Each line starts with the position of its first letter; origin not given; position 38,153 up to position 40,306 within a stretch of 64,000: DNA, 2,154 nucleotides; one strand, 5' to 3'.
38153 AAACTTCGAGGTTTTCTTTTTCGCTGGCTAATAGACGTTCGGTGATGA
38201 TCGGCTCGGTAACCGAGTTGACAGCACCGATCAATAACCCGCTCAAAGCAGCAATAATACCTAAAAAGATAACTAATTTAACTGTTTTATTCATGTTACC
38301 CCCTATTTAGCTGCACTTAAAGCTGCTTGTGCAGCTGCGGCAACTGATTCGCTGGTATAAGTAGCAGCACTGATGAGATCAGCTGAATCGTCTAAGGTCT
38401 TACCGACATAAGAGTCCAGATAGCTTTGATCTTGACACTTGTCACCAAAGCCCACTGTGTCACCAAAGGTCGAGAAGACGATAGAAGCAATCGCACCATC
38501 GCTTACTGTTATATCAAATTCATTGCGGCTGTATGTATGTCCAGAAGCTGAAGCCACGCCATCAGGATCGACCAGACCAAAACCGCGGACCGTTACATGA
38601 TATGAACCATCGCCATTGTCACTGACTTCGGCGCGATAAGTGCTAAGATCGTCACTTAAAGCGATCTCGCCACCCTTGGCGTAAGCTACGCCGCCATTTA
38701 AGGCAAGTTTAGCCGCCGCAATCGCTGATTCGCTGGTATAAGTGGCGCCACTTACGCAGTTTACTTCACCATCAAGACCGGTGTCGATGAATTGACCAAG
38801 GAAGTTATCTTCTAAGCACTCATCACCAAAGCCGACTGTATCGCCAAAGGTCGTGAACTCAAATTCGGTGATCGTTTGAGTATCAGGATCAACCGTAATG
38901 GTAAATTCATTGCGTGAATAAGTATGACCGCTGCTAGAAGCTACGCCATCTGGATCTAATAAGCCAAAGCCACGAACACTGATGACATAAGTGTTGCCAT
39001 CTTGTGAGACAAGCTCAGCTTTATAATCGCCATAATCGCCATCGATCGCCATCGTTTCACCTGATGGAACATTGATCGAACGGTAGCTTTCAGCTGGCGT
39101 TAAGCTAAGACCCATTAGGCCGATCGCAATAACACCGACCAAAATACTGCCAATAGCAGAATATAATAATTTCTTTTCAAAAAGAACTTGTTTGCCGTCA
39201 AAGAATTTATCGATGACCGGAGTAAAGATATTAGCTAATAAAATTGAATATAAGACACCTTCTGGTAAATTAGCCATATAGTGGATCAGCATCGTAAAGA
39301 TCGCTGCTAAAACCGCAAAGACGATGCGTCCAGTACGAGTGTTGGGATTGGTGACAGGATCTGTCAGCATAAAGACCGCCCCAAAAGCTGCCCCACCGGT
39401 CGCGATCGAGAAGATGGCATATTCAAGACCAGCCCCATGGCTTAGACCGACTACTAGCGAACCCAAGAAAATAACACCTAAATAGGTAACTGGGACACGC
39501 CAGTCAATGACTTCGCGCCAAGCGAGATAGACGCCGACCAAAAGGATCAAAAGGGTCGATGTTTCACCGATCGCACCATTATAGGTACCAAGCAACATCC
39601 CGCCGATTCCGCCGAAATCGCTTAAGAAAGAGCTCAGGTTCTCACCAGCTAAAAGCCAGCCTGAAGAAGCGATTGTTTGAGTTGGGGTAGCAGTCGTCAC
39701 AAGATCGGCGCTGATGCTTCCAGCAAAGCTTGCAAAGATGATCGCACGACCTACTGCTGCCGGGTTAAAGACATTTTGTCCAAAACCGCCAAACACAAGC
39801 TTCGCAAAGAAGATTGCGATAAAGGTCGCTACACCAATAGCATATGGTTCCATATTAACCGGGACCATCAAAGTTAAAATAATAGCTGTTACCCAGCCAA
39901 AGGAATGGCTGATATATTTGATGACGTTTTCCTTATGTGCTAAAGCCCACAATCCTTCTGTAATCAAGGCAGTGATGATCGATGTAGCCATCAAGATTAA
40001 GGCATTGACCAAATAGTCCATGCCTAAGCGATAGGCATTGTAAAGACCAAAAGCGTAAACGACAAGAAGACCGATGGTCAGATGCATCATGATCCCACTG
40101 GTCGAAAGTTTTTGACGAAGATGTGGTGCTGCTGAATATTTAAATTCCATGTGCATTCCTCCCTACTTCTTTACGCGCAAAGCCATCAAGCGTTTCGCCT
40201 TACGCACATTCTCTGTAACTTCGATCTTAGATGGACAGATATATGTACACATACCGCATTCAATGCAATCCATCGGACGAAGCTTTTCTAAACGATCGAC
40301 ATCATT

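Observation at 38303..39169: RnfD fused to an extra TM helix and two tandem FMN-binding (RnfG/PplA-like) modules, next to a lipoprotein ApbE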

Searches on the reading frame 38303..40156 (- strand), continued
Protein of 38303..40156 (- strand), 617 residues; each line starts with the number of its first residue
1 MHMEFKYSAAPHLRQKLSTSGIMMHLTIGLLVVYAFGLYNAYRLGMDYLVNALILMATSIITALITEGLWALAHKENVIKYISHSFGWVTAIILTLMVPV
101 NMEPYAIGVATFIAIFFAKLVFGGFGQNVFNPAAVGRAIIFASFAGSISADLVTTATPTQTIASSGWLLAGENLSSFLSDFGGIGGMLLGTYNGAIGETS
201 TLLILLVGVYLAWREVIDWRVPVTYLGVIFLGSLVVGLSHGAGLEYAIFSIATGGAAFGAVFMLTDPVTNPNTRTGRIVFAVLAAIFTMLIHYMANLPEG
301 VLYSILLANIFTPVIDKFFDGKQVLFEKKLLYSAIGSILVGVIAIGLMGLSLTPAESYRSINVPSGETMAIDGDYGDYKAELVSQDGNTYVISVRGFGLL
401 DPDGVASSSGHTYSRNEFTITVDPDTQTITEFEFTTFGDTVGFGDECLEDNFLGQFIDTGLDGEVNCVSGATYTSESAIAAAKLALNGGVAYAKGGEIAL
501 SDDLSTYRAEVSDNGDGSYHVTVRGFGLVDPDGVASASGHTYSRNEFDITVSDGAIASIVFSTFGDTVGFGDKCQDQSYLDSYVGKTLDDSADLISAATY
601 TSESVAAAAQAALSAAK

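Call 44: predict_structure(alignment_id=A3)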
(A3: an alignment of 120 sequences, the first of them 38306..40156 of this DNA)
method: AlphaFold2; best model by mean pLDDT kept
length: 617 residues; sequences in the alignment: 120
mean_pLDDT: 89.8   pTM: 0.71
mean pLDDT of the five models: 89.8, 88.4, 88.3, 87.9, 86.4
residues with pLDDT >= 90: 400; 70-90: 188; 50-70: 17; < 50: 12
segments of 3 or more residues with pLDDT < 50: 1-11
pLDDT, mean of each block of 10 residues (from residue 1): 40 69 93 95 92 97 96 94 90 94 94 92 74 87 72 73 89 88 89 84 96 93 97 96 94 91 84 92 97 91 91 90 83 96 96 81 81 92 94 93 84 94 92 94 88 89 90 95 92 89 97 96 94 85 96 97 93 91 96 93 97 97
secondary structure, 60 per line:
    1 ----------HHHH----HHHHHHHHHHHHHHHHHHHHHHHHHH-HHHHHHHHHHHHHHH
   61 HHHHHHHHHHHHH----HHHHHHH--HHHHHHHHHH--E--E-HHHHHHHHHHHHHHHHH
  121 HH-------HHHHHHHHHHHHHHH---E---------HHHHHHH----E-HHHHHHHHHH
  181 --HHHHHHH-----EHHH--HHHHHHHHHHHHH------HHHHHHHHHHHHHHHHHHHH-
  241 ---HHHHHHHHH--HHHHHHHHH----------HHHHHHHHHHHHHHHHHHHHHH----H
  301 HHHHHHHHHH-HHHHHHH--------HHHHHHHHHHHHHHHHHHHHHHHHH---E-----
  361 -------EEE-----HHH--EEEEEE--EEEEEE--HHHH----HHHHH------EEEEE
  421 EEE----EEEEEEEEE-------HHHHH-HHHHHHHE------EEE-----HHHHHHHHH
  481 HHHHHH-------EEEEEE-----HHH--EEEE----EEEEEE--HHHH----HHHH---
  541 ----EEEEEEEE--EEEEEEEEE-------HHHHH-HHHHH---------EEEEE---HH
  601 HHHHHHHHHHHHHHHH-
elements in order: H11-14 H19-44 H46-73 H78-84 H87-96 H104-122 H130-144 H158-164 H171-180 H183-189 H201-213 H220-239 H244-252 H255-263 H274-295 H300-310 H312-318 H327-351 E368-370 E381-386 E389-394 H397-400 H405-409 E416-423 E428-436 H444-448 H450-456 E464-466 H472-486 E494-499 E510-513 E518-523 H526-529 H534-537 E545-552 E555-563 H571-575 H577-581 E591-595 H599-616

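Call 47: fold_search(model_id=the predicted structure, library=pdb)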
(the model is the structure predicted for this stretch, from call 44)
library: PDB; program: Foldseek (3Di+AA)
matches with E <= 10: 543; with E <= 0.001: 15
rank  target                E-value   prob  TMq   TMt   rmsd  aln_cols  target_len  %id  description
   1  9eri_D                4.2e-14  1.00  0.41  0.76   7.4       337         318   31  Cryo-EM structure of sodium pumping Rnf complex from Acetobacterium woodii bound to NADH (released 2025-03-05)
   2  7zc6_D                3.5e-12  1.00  0.43  0.83   5.1       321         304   33  Na+ - translocating ferredoxin: NAD+ reductase (Rnf) of C. tetanomorphum (released 2022-09-28)
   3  8ahx_D                6.8e-12  1.00  0.43  0.74   4.5       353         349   24  Cryo-EM structure of the nitrogen-fixation associated NADH:ferredoxin oxidoreductase RNF from Azotobacter vinelandii (released 2023-11-01)
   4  9lrr_B                9.6e-11  1.00  0.42  0.61   6.3       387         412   23  Cryo-EM structure of Na+-translocating NADH-ubiquinone oxidoreductase NqrB-G141A mutant from Vibrio cholerae with boun (released 2025-04-23)
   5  8a1t_B                1.0e-10  1.00  0.42  0.64   6.0       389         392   24  Sodium pumping NADH-quinone oxidoreductase (released 2023-06-14)
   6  8ad0_B                1.1e-10  1.00  0.43  0.67   5.5       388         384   23  X-ray structure of Na+-NQR from Vibrio cholerae in different conformation at 3.1 A (released 2023-07-12)
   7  7xk6_B                1.1e-10  1.00  0.42  0.60   6.3       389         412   23  Cryo-EM structure of Na+-pumping NADH-ubiquinone oxidoreductase from Vibrio cholerae, with aurachin D-42 (released 2022-07-20)
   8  8evu_B                1.3e-10  1.00  0.43  0.62   6.1       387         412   24  Cryo EM structure of Vibrio cholerae NQR (released 2022-11-16)
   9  8a1x_B                1.5e-10  1.00  0.43  0.64   5.9       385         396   24  Sodium pumping NADH-quinone oxidoreductase with inhibitor DQA (released 2023-06-14)
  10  8acw_B                1.8e-10  1.00  0.42  0.65   5.9       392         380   23  X-ray structure of Na+-NQR from Vibrio cholerae at 3.4 A resolution (released 2023-07-12)
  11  9uuu_B                3.0e-10  1.00  0.41  0.64   5.9       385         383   24  Cryo-EM structure of Na+-translocating NADH-ubiquinone oxidoreductase from Vibrio cholerae reduced by NADH (released 2025-06-25)
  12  8a1v_B                3.5e-10  1.00  0.43  0.64   6.3       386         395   24  Sodium pumping NADH-quinone oxidoreductase with substrate Q2 (released 2023-06-14)
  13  7xk3_B                3.7e-10  1.00  0.42  0.65   6.1       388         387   23  Cryo-EM structure of Na+-pumping NADH-ubiquinone oxidoreductase from Vibrio cholerae, state 1 (released 2022-07-20)
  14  8rbq_D                1.4e-09  1.00  0.39  0.76   8.6       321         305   25  Cryo-EM structure of the NADH:ferredoxin oxidoreductase RNF from Azotobacter vinelandii, dithionite reduced (released 2024-06-26)
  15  9ud3_B                6.8e-09  1.00  0.42  0.64   5.1       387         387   22  Cryo-EM structure of Na+-translocating NADH-ubiquinone oxidoreductase NqrB-T236Y mutant from Vibrio cholerae (released 2025-06-25)
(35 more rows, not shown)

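Call 80: list_cluster_members(proteins=[P0001, P0002, P0121])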
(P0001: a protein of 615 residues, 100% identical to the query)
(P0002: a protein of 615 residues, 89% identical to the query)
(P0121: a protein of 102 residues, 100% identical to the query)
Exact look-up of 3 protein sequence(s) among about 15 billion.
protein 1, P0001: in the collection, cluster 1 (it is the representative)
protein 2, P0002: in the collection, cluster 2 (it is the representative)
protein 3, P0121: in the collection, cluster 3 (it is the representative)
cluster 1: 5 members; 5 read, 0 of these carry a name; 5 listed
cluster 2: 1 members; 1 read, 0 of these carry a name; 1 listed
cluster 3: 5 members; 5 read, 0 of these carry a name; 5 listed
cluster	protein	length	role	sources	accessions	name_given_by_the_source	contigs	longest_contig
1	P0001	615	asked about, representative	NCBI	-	-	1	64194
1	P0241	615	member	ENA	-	-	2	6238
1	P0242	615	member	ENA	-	-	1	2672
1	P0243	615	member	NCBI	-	-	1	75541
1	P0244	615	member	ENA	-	-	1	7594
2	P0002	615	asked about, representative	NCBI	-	-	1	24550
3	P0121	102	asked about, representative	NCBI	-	-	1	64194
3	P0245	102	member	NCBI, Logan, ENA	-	-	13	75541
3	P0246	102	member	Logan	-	-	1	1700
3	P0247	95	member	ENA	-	-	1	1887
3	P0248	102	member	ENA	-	-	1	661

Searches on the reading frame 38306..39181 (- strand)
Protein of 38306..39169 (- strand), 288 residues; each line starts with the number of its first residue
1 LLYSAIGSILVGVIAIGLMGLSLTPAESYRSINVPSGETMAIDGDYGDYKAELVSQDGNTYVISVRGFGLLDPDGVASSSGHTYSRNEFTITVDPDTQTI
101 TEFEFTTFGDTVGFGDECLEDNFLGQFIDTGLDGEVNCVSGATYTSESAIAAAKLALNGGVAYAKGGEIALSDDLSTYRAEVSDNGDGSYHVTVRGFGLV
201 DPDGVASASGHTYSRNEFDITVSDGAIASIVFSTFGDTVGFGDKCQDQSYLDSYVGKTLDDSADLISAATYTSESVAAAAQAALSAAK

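Call 4: search_protein_families(library=ncbifam, proteins=[window:38306-39169:-], max_evalue=0.1)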
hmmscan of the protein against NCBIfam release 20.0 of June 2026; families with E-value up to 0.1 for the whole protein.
window:38306-39169:- (288 aa): 9 families
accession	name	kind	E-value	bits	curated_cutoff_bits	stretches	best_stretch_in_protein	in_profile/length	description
NF045876.1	RnfG_DVU2794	exception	1.7e-10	40.7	205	2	90-157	101-176/190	RnfABCDGE type electron transport complex subunit G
NF003749.0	PRK05346.1-5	equivalog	0.0012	18.3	255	0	91-128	157-194/261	Na(+)-translocating NADH-quinone reductase subunit C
NF003746.0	PRK05346.1-1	equivalog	0.0016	17.6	337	0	91-130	158-197/264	Na(+)-translocating NADH-quinone reductase subunit C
TIGR01938.1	nqrC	equivalog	0.0024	17.5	144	0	91-128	154-191/251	NADH:ubiquinone reductase (Na(+)-transporting) subunit C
NF003747.0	PRK05346.1-2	equivalog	0.0039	16.5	336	0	226-262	161-197/260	Na(+)-translocating NADH-quinone reductase subunit C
NF003750.0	PRK05346.2-1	equivalog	0.012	15.1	352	0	91-179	130-219/225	Na(+)-translocating NADH-quinone reductase subunit C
TIGR04203.1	RPT_S_cricet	repeat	0.026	14.7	60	1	180-226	4-35/38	TIGR04203-type repeat-containing surface protein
TIGR01947.1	rnfG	subfamily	0.034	14.3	102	0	114-158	139-183/187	RnfABCDGE type electron transport complex subunit G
NF041840.1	rnfG_Methano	equivalog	0.035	13.7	230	1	87-154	103-178/189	Rnf electron transport complex subunit RnfG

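Call 37: search_solved_structures(query=window:38306-39169:-, max_evalue=1, show_alignments=2)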
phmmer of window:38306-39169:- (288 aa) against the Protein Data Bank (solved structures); distinct sequences matched with E-value up to 1: 2.
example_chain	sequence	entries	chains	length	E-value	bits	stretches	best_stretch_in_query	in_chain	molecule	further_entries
7tod_A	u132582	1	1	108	0.65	12.6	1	15-58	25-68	Subversion of eukaryotic traffic protein A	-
8x4n_A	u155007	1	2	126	0.86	12.1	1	15-58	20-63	Subversion of eukaryotic traffic protein A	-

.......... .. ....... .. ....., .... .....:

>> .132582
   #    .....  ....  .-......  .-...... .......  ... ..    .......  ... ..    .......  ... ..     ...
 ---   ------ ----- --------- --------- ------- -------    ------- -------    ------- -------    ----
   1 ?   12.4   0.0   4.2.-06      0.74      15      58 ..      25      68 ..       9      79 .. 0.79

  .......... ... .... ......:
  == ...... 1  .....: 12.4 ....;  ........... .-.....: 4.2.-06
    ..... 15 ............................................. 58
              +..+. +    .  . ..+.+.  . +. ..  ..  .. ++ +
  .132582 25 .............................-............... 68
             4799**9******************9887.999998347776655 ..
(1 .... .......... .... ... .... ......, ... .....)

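Call 70: predict_structure(alignment_id=A4)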
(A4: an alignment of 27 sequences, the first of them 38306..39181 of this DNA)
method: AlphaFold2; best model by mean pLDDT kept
length: 292 residues; sequences in the alignment: 27
mean_pLDDT: 87.1   pTM: 0.68
mean pLDDT of the five models: 87.1, 86.4, 86.3, 84.8, 84.1
residues with pLDDT >= 90: 157; 70-90: 103; 50-70: 28; < 50: 4
segments of 3 or more residues with pLDDT < 50: 32-34
pLDDT, mean of each block of 10 residues (from residue 1): 80 89 69 61 90 90 95 73 71 95 94 77 89 93 90 95 85 94 95 95 74 78 97 95 86 92 95 91 98 92
secondary structure, 60 per line:
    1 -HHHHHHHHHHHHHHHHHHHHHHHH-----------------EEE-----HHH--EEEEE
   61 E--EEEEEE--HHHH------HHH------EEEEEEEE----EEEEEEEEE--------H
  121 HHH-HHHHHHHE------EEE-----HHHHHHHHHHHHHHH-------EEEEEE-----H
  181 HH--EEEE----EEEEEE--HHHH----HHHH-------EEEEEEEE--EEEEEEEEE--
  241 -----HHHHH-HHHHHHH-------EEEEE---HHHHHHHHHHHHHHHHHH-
elements in order: H2-25 E43-45 E56-61 E64-69 H72-75 E91-98 E103-111 H120-123 H125-131 E139-141 H147-161 E169-174 E185-188 E193-198 H201-204 H209-212 E220-227 E230-238 H246-250 H252-258 E266-270 H274-291

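Call 72: fold_search(model_id=the predicted structure, library=pdb)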
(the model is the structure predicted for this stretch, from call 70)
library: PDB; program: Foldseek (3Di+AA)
matches with E <= 10: 210; with E <= 0.001: 0
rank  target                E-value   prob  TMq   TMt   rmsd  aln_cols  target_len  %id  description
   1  7zc6_G                2.7e-03  1.00  0.27  0.40  14.1       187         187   18  Na+ - translocating ferredoxin: NAD+ reductase (Rnf) of C. tetanomorphum (released 2022-09-28)
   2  8ad0_C                2.9e-02  0.99  0.26  0.30   7.2       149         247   17  X-ray structure of Na+-NQR from Vibrio cholerae in different conformation at 3.1 A (released 2023-07-12)
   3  4u9s                  5.4e-02  0.84  0.22  0.29   8.9       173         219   16  Crystal structure of NqrC from Vibrio cholerae (released 2014-12-03)
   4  4xhf_D                5.7e-02  0.99  0.24  0.32   3.1       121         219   20  Crystal structure of Shewanella oneidensis NqrC (released 2015-12-16)
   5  8a1y_C                6.1e-02  0.96  0.22  0.25   5.1       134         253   16  Sodium pumping NADH-quinone oxidoreductase with inhibitor HQNO (released 2023-06-14)
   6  8a1u_C                6.4e-02  0.99  0.25  0.28   4.6       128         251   17  Sodium pumping NADH-quinone oxidoreductase with substrates NADH and Q2 (released 2023-09-20)
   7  4xhf_C                6.4e-02  0.84  0.25  0.32  16.7       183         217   15  Crystal structure of Shewanella oneidensis NqrC (released 2015-12-16)
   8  9eri_G                7.2e-02  0.98  0.25  0.34   4.6       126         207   17  Cryo-EM structure of sodium pumping Rnf complex from Acetobacterium woodii bound to NADH (released 2025-03-05)
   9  4xhf_B                7.2e-02  0.97  0.26  0.33   7.3       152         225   17  Crystal structure of Shewanella oneidensis NqrC (released 2015-12-16)
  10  8p2b_B                8.1e-02  1.00  0.24  0.75   2.6        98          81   20  Crystal structure of CbFMN4 domain 1 (released 2023-07-19)
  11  8a1t_C                8.1e-02  0.98  0.24  0.28   4.7       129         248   17  Sodium pumping NADH-quinone oxidoreductase (released 2023-06-14)
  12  7xk3_C                1.1e-01  0.60  0.20  0.23  17.5       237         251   16  Cryo-EM structure of Na+-pumping NADH-ubiquinone oxidoreductase from Vibrio cholerae, state 1 (released 2022-07-20)
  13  4xhf_A                1.1e-01  0.99  0.26  0.33   2.6       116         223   19  Crystal structure of Shewanella oneidensis NqrC (released 2015-12-16)
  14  9u5g_C                1.1e-01  0.96  0.24  0.27   4.8       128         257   17  Cryo-EM structure of Na+-translocating NADH-ubiquinone oxidoreductase NqrC-T225Y mutant from Vibrio cholerae (released 2025-06-25)
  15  4xa7                  1.1e-01  0.75  0.23  0.29   8.3       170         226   14  Soluble part of holo NqrC from V. harveyi (released 2015-03-18)
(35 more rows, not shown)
